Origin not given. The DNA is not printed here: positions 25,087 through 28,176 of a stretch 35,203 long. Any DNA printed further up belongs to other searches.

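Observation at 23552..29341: SdhA + SdhB::Nas-type molybdoenzyme fusion + NarK: candidate quinone-independent succinate:nitrate oxidoreductase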

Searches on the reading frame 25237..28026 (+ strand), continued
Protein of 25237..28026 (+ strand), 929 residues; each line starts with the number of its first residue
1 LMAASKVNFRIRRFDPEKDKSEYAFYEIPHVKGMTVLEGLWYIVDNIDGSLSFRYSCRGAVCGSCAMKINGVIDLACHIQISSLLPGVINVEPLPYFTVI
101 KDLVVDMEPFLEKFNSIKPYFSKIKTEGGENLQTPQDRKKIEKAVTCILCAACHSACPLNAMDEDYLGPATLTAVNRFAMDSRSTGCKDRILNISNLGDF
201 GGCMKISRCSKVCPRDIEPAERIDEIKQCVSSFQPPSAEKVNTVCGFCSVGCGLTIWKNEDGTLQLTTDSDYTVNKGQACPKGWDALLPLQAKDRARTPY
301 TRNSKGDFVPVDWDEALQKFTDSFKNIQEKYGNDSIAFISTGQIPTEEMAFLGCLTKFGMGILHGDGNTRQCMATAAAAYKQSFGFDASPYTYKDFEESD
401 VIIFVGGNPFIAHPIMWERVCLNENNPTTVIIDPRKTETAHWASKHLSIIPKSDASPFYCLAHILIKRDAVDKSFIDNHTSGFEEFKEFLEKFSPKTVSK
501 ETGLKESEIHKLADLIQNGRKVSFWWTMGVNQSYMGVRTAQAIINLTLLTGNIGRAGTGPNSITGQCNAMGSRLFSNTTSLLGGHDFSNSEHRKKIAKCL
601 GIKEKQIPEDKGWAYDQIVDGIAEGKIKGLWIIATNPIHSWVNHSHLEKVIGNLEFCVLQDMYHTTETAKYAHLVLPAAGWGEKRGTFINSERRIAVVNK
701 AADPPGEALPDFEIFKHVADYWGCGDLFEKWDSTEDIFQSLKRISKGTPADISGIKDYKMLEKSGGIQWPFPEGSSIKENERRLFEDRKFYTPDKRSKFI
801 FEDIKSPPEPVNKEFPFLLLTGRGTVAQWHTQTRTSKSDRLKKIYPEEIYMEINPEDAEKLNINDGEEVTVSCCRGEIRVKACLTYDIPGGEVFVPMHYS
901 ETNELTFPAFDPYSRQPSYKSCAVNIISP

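Call 40: search_protein_representatives(protein=window:25240-28023:+)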
Query: 928 residues. Proteins with E-value up to 0.001 (for the whole library): 22487; up to 1e-10: 10049; up to 1e-30: 1781. The best 150 are listed.
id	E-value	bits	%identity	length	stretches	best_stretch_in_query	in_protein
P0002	0.0e+00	1530.1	68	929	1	3-925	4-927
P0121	4.5e-282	954.7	58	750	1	240-925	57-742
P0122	6.7e-210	715.9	56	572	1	372-925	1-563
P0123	4.8e-205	699.8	46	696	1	239-924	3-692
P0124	2.1e-202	691.0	53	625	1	239-803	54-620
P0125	2.8e-198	677.4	47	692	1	238-925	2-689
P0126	8.7e-193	659.2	45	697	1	237-922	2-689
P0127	1.1e-191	655.6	58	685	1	238-724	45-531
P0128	1.4e-187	642.0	44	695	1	239-924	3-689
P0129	3.7e-171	587.6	56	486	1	240-683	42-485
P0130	1.3e-166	572.6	52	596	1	453-926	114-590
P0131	5.6e-166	570.5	42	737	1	240-925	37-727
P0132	2.4e-164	565.1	56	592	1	241-665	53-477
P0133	1.9e-148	512.5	43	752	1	240-900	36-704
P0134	1.3e-147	509.7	39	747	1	240-928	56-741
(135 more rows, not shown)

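Call 52: search_protein_families(library=pfam, proteins=[L006:1049-1468:+], max_evalue=0.00001)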
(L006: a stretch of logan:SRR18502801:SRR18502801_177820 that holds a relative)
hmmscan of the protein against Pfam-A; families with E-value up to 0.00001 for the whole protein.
L006:1049-1468:+ (139 aa): 0 families

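Call 68: predict_structure(alignment_id=A4)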
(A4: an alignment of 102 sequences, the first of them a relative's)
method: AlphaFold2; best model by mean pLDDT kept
length: 928 residues; sequences in the alignment: 102
mean_pLDDT: 87.4   pTM: 0.85
mean pLDDT of the five models: 87.4, 87.3, 86.2, 83.3, 83.3
residues with pLDDT >= 90: 517; 70-90: 332; 50-70: 61; < 50: 18
segments of 3 or more residues with pLDDT < 50: 366-368, 823-832
pLDDT, mean of each block of 10 residues (from residue 1): 87 93 96 96 97 73 88 93 93 93 94 83 63 91 91 82 80 90 81 56 64 87 81 75 85 88 82 73 79 93 95 98 97 90 89 91 60 86 89 92 85 80 91 85 90 95 97 96 98 97 97 94 88 91 95 90 76 71 90 94 90 87 96 84 85 96 91 95 91 92 94 98 95 96 92 96 91 87 89 95 91 92 48 62 75 94 93 92 89 85 80 78 90
secondary structure, 60 per line:
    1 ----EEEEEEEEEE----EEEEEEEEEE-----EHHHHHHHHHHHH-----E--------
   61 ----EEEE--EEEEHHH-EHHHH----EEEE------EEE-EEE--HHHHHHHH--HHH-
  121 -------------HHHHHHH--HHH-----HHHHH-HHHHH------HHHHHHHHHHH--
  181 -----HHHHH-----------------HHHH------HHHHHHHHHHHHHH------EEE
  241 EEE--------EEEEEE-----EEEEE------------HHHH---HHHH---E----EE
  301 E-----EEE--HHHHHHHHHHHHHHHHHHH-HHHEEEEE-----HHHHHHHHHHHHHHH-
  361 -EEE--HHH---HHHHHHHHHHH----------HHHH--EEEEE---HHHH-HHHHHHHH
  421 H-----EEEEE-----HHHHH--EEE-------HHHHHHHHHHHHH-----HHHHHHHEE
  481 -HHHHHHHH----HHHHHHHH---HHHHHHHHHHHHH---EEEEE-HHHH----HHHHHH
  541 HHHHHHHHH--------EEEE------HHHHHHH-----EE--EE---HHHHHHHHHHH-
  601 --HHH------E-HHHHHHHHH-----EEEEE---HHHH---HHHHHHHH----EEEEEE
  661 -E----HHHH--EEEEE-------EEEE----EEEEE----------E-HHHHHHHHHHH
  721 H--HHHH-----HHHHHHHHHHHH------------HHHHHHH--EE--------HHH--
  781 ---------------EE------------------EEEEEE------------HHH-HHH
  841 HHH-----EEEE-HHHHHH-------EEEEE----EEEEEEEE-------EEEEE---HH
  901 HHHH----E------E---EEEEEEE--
elements in order (helices of 4 or more, strands of 3 or more residues): E5-14 E19-28 H35-46 E65-68 E71-74 H80-83 E88-91 E98-100 E102-104 H107-114 H134-140 H151-155 H157-161 H168-178 H186-190 H208-211 H218-231 E238-243 E252-257 E263-267 H280-283 H287-290 E299-301 E307-309 H312-330 E335-339 H345-359 E362-364 H373-383 H394-397 E400-404 H408-411 H413-421 E427-431 H437-441 E444-446 H454-466 H472-478 H482-489 H494-501 H505-517 E521-525 H527-530 H535-549 E558-561 H568-574 H589-599 H614-622 E628-632 H636-639 H643-650 E655-660 H667-670 E673-677 E685-688 E693-697 H710-721 H724-727 H733-744 H757-763 E816-821 H838-843 E849-852 H854-859 E867-871 E876-883 E891-895 H899-904 E920-926

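Call 72: fold_search(model_id=the predicted structure, library=pdb)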
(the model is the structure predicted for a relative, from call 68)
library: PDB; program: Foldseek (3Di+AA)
matches with E <= 10: 806; with E <= 0.001: 213
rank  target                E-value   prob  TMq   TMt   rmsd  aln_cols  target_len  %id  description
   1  7vw6_A                2.4e-52  1.00  0.71  0.72  13.6       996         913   21  Cryo-EM Structure of Formate Dehydrogenase 1 from Methylorubrum extorquens AM1 (released 2022-06-01)
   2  8j83_A                1.3e-51  1.00  0.71  0.72  13.8      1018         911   21  Crystal structure of formate dehydrogenase from Methylorubrum extorquens AM1 (released 2023-10-11)
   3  2v45                  1.5e-51  1.00  0.70  0.89   3.1       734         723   29  A New Catalytic Mechanism of Periplasmic Nitrate Reductase from Desulfovibrio desulfuricans ATCC 27774 from Crystallogra (released 2008-03-18)
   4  8rqz_C                2.6e-51  1.00  0.71  0.68  13.7       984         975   23  Crystal structure of Molybdenum bispyranopterin guanine dinucleotide formate dehydrogenases ForCE1 from Bacillus subti (released 2025-08-06)
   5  2v3v                  6.8e-51  1.00  0.70  0.89   3.0       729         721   30  A New Catalytic Mechanism of Periplasmic Nitrate Reductase from Desulfovibrio desulfuricans ATCC 27774 from Crystallogra (released 2008-03-18)
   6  2jio                  1.8e-50  1.00  0.70  0.90   3.1       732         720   30  A New Catalytic Mechanism of Periplasmic Nitrate Reductase from Desulfovibrio desulfuricans ATCC 27774 from Crystallogra (released 2008-03-18)
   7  2nap                  9.7e-50  1.00  0.70  0.90   3.0       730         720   30  DISSIMILATORY NITRATE REDUCTASE (NAP) FROM DESULFOVIBRIO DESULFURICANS (released 1999-09-19)
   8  1fdi                  2.5e-49  1.00  0.68  0.88   2.9       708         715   27  OXIDIZED FORM OF FORMATE DEHYDROGENASE H FROM E. COLI COMPLEXED WITH THE INHIBITOR NITRITE (released 1997-08-20)
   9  9ktl_A                1.6e-48  1.00  0.70  0.69  14.2      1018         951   21  Cryo-EM structure of reduced form of formate dehydrogenase from Rhodobacter aestuarii (RaFDH) with NADH (released 2025-06-18)
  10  6tg9_A                4.5e-47  1.00  0.70  0.69  14.8      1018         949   21  Cryo-EM Structure of NADH reduced form of NAD+-dependent Formate Dehydrogenase from Rhodobacter capsulatus (released 2020-04-22)
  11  3o5a_A                1.0e-46  1.00  0.68  0.80   3.7       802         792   26  Crystal Structure of partially reduced Periplasmic Nitrate Reductase from Cupriavidus necator using Ionic Liquids (released 2011-04-06)
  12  1aa6                  1.6e-46  1.00  0.65  0.85   3.2       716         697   27  REDUCED FORM OF FORMATE DEHYDROGENASE H FROM E. COLI (released 1997-08-20)
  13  7z0t_A                3.3e-46  1.00  0.69  0.89   2.7       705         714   28  Structure of the Escherichia coli formate hydrogenlyase complex (aerobic preparation, composite structure) (released 2022-09-28)
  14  3ml1_A                3.6e-46  1.00  0.68  0.79   3.8       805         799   25  Crystal Structure of the Periplasmic Nitrate Reductase from Cupriavidus necator (released 2011-04-06)
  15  2nya_A                5.1e-46  1.00  0.68  0.79   3.8       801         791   25  Crystal structure of the periplasmic nitrate reductase (NAP) from Escherichia coli (released 2006-12-05)
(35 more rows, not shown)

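Call 80: list_cluster_members(proteins=[P0001, P0002, P0003, P0004, P0005, P0006, P0007, P0008])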
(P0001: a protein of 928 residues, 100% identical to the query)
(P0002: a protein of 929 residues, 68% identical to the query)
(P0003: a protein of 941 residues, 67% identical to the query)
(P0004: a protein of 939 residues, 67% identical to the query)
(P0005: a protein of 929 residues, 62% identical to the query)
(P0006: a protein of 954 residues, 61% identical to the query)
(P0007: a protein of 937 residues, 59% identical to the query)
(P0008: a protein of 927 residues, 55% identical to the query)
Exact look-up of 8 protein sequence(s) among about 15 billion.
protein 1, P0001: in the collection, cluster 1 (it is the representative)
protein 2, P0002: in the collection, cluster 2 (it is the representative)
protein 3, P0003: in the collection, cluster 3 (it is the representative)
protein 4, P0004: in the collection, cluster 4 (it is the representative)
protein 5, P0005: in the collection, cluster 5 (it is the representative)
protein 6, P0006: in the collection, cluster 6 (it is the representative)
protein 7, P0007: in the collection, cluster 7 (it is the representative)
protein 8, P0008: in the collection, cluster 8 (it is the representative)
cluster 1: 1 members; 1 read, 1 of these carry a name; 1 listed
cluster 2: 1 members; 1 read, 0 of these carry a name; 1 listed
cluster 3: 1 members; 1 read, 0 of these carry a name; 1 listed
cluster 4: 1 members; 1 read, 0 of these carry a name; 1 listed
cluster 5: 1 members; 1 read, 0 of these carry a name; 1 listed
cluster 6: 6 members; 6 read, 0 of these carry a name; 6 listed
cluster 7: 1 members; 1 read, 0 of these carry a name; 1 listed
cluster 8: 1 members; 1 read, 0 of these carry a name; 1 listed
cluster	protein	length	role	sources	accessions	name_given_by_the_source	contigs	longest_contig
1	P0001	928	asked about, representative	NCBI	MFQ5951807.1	MAG: succinate dehydrogenase iron-sulfur subunit [Candidatus Omnitrophota bacterium]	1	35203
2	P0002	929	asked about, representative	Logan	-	-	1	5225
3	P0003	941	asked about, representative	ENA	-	-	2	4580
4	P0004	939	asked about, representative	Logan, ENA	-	-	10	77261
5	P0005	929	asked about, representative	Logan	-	-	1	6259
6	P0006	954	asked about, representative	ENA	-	-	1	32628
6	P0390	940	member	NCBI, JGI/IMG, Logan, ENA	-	-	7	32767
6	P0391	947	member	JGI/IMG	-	-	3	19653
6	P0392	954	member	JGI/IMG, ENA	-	-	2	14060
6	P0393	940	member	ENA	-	-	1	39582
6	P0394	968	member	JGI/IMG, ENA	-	-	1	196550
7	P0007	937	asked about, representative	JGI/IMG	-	-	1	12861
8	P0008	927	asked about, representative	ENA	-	-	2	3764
